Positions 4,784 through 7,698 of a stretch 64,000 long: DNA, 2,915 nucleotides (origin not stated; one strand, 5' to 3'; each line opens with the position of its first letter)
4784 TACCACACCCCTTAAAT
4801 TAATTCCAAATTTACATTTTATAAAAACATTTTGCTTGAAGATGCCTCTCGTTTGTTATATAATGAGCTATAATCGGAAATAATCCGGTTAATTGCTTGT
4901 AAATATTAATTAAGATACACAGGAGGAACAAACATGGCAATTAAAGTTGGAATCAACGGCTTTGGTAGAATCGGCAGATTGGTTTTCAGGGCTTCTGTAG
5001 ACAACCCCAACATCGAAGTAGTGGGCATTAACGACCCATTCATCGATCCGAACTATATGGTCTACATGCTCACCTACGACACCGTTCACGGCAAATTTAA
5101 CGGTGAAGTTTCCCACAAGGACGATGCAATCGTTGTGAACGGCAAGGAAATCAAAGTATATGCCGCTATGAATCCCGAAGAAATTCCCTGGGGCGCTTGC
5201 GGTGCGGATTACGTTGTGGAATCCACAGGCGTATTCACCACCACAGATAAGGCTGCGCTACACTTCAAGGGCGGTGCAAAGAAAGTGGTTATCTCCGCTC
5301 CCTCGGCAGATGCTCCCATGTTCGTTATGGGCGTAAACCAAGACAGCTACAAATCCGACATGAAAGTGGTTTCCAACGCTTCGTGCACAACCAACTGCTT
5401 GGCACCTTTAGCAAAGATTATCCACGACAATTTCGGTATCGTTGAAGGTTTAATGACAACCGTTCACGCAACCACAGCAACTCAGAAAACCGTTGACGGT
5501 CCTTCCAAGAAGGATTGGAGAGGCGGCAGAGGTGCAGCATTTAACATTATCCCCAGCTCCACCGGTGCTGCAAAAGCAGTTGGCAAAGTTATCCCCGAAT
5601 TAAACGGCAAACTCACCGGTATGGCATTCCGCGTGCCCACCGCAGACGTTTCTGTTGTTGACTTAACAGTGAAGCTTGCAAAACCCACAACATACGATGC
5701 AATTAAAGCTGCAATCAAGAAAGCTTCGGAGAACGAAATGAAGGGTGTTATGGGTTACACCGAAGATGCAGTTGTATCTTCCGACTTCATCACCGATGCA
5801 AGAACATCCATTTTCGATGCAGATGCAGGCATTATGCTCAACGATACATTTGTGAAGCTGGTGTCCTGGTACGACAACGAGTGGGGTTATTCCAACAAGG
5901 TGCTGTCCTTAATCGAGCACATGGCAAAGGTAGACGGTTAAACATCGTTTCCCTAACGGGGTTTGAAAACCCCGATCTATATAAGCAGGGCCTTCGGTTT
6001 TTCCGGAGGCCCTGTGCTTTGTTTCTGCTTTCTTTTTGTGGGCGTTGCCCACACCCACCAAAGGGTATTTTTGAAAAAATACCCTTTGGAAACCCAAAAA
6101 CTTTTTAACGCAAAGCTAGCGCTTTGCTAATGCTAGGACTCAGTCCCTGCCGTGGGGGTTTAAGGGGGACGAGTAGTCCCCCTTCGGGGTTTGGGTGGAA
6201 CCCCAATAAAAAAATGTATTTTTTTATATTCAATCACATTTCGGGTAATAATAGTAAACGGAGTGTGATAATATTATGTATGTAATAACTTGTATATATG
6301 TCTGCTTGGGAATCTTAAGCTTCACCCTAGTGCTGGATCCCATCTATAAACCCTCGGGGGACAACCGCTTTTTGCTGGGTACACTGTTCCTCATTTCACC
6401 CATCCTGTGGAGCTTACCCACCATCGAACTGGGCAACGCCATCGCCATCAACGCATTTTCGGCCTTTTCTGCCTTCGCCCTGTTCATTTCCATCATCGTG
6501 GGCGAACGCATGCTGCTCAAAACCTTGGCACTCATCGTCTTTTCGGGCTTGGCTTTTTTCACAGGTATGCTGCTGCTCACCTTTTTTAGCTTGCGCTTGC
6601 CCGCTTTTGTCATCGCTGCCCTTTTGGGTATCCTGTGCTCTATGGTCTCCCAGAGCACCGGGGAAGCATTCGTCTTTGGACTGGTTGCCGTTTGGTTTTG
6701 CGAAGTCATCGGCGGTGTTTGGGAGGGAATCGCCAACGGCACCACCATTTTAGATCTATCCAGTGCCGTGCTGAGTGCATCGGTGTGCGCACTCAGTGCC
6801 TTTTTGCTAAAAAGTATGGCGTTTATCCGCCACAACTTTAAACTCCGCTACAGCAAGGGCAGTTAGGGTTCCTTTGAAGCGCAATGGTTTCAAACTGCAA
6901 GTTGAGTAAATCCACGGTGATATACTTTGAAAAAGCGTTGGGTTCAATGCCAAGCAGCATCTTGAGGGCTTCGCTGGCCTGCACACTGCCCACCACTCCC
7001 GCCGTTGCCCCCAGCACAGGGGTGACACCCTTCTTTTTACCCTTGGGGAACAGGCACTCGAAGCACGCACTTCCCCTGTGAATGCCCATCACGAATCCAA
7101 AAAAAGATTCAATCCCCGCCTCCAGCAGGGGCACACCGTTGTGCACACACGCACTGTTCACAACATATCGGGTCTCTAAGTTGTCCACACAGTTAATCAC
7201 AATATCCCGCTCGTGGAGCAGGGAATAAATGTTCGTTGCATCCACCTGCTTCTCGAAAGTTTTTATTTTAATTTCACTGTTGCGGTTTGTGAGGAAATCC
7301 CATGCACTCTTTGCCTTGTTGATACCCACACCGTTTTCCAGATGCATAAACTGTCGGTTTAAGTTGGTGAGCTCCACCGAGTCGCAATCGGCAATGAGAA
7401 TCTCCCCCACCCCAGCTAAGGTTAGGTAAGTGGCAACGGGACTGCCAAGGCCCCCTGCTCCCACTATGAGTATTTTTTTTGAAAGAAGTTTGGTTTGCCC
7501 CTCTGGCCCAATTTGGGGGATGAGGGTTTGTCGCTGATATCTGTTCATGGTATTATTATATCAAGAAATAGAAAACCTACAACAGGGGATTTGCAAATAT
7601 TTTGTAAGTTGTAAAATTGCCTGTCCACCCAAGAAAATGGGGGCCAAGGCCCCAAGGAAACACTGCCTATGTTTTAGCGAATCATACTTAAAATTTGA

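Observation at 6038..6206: Interspersed mosaic of GC-rich hairpin modules at eight intergenic sites (BIME/REP-like family); most complete copy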

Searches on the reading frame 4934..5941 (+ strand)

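Call 8: search_protein_families(library=ncbifam, proteins=[window:4934-5941:+])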
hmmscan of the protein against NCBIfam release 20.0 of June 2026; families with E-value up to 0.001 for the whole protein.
window:4934-5941:+ (335 aa): 11 families
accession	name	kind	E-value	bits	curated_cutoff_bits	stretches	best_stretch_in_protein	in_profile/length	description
NF011954.0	PRK15425.1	equivalog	6.7e-154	511.8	662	1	1-332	1-331/331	glyceraldehyde-3-phosphate dehydrogenase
TIGR01534.1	GAPDH-I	equivalog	2e-134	448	367.2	1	4-324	1-329/330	type I glyceraldehyde-3-phosphate dehydrogenase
NF005830.0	PRK07729.1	equivalog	2.3e-117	391.7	546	1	1-332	1-332/343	glyceraldehyde-3-phosphate dehydrogenase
NF005641.0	PRK07403.1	equivalog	1.3e-110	369.8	616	1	3-332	2-334/337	type I glyceraldehyde-3-phosphate dehydrogenase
NF033735.1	G3PDH_Arsen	exception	8.3e-105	350.8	450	1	5-326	1-322/323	ArsJ-associated glyceraldehyde-3-phosphate dehydrogenase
NF006512.0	PRK08955.1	equivalog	3.1e-99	332.5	563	1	1-333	1-333/334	glyceraldehyde-3-phosphate dehydrogenase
NF010058.0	PRK13535.1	equivalog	2.6e-85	286.5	539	1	1-333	1-336/339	erythrose-4-phosphate dehydrogenase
TIGR01532.1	E4PD_g-proteo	equivalog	5.4e-84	282.2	530.55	1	4-324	1-324/325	erythrose-4-phosphate dehydrogenase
NF006139.0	PRK08289.1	equivalog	2.1e-79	267.4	431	1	7-333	133-472/480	glyceraldehyde-3-phosphate dehydrogenase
NF003251.0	PRK04207.1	equivalog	4e-10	39.3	185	1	2-264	2-245/343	type II glyceraldehyde-3-phosphate dehydrogenase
TIGR01546.1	GAPDH-II_archae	equivalog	1.2e-05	24.6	232.9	1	5-263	1-240/333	phosphorylating glyceraldehyde-3-phosphate dehydrogenase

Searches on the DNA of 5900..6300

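Call 17: search_rna_families(source=window, start=5900, end=6300, threshold=evalue, max_evalue=10)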
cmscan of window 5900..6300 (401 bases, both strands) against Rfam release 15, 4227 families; matches with E-value up to 10: 16.
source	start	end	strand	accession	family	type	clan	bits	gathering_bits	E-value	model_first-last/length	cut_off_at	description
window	5984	6082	-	RF02728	HrrF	Gene; sRNA;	-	23.1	77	0.067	1-116/116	no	Haemophilus regulatory RNA responsive to iron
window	6034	6142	-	RF02490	GlsR27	Gene; snRNA; snoRNA; HACA-box;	-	19.7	100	0.089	1-113/113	no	Small nucleolar RNA GlsR27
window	5936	6018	+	RF02345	ar15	Gene; sRNA;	CL00108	16.7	40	0.5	1-112/112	no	Alphaproteobacterial ar15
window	5981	6114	-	RF01859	Phe_leader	Cis-reg; leader;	-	15.8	55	5.1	1-125/125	no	Phenylalanine leader peptide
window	6056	6090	+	RF04157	MIR9486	Gene; miRNA;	-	15.2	100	2.8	1-119/119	no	MIR9486 microRNA precursor family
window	6155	6183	-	RF01785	blv_FSE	Cis-reg; frameshift_element;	-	14.4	34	5.4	1-27/27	no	ribosomal frameshift site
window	6121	6216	+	RF02151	MIMT1_1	Gene; lncRNA;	-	14.2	45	2.5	1-88/88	no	MER1 repeat containing imprinted transcript 1 conserved region 1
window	6056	6089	-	RF00744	mir-361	Gene; miRNA;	-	13.8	70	7.9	18-54/71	no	mir-361 microRNA precursor family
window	6159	6224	+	RF01726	SAM-II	Cis-reg; riboswitch;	-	13.4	44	8.3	1-60/60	no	SAM-II riboswitch aptamer (SAM-II long loop)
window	5983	6066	-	RF03034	nrdJ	Gene; sRNA;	-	13.3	40.3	9.1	1-80/80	no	nrdJ RNA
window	5941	6087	-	RF03094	LAGLIDADG-2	Gene; sRNA;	-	13.1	94.9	5.1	1-128/128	no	LAGLIDADG-2 RNA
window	5984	6015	+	RF00066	U7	Gene; snRNA;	-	12.9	34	3.1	30-62/62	no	U7 small nuclear RNA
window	6108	6244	-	RF02876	AS-pc02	Gene; antisense;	-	12.8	40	0.8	1-185/185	no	Antisense to pHK01_099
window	5943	6018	-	RF01730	Termite-leu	Cis-reg;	-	12.8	51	7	1-78/78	no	Termite-leu RNA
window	5987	6089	-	RF02456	Diantho_3_UTR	Cis-reg;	-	12.1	100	1.2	1-205/205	no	Dianthovirus RNA2 3'UTR stem loops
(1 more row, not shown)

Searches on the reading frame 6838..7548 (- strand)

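Call 28: search_protein_families(library=pfam, proteins=[window:6838-7548:-], max_evalue=0.001)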
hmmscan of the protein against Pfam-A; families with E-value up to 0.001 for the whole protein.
window:6838-7548:- (236 aa): 3 families
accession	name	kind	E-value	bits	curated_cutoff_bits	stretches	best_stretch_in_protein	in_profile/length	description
PF00899.27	ThiF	-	1e-69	234.8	28.1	1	4-232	1-238/238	ThiF family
PF03435.24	Sacchrp_dh_NADP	-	7e-07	30.1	25.1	1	26-146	1-100/129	Saccharopine dehydrogenase NADP binding domain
PF01488.26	Shikimate_DH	-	6.5e-05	23.5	24.3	0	20-67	9-56/138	Shikimate / quinate 5-dehydrogenase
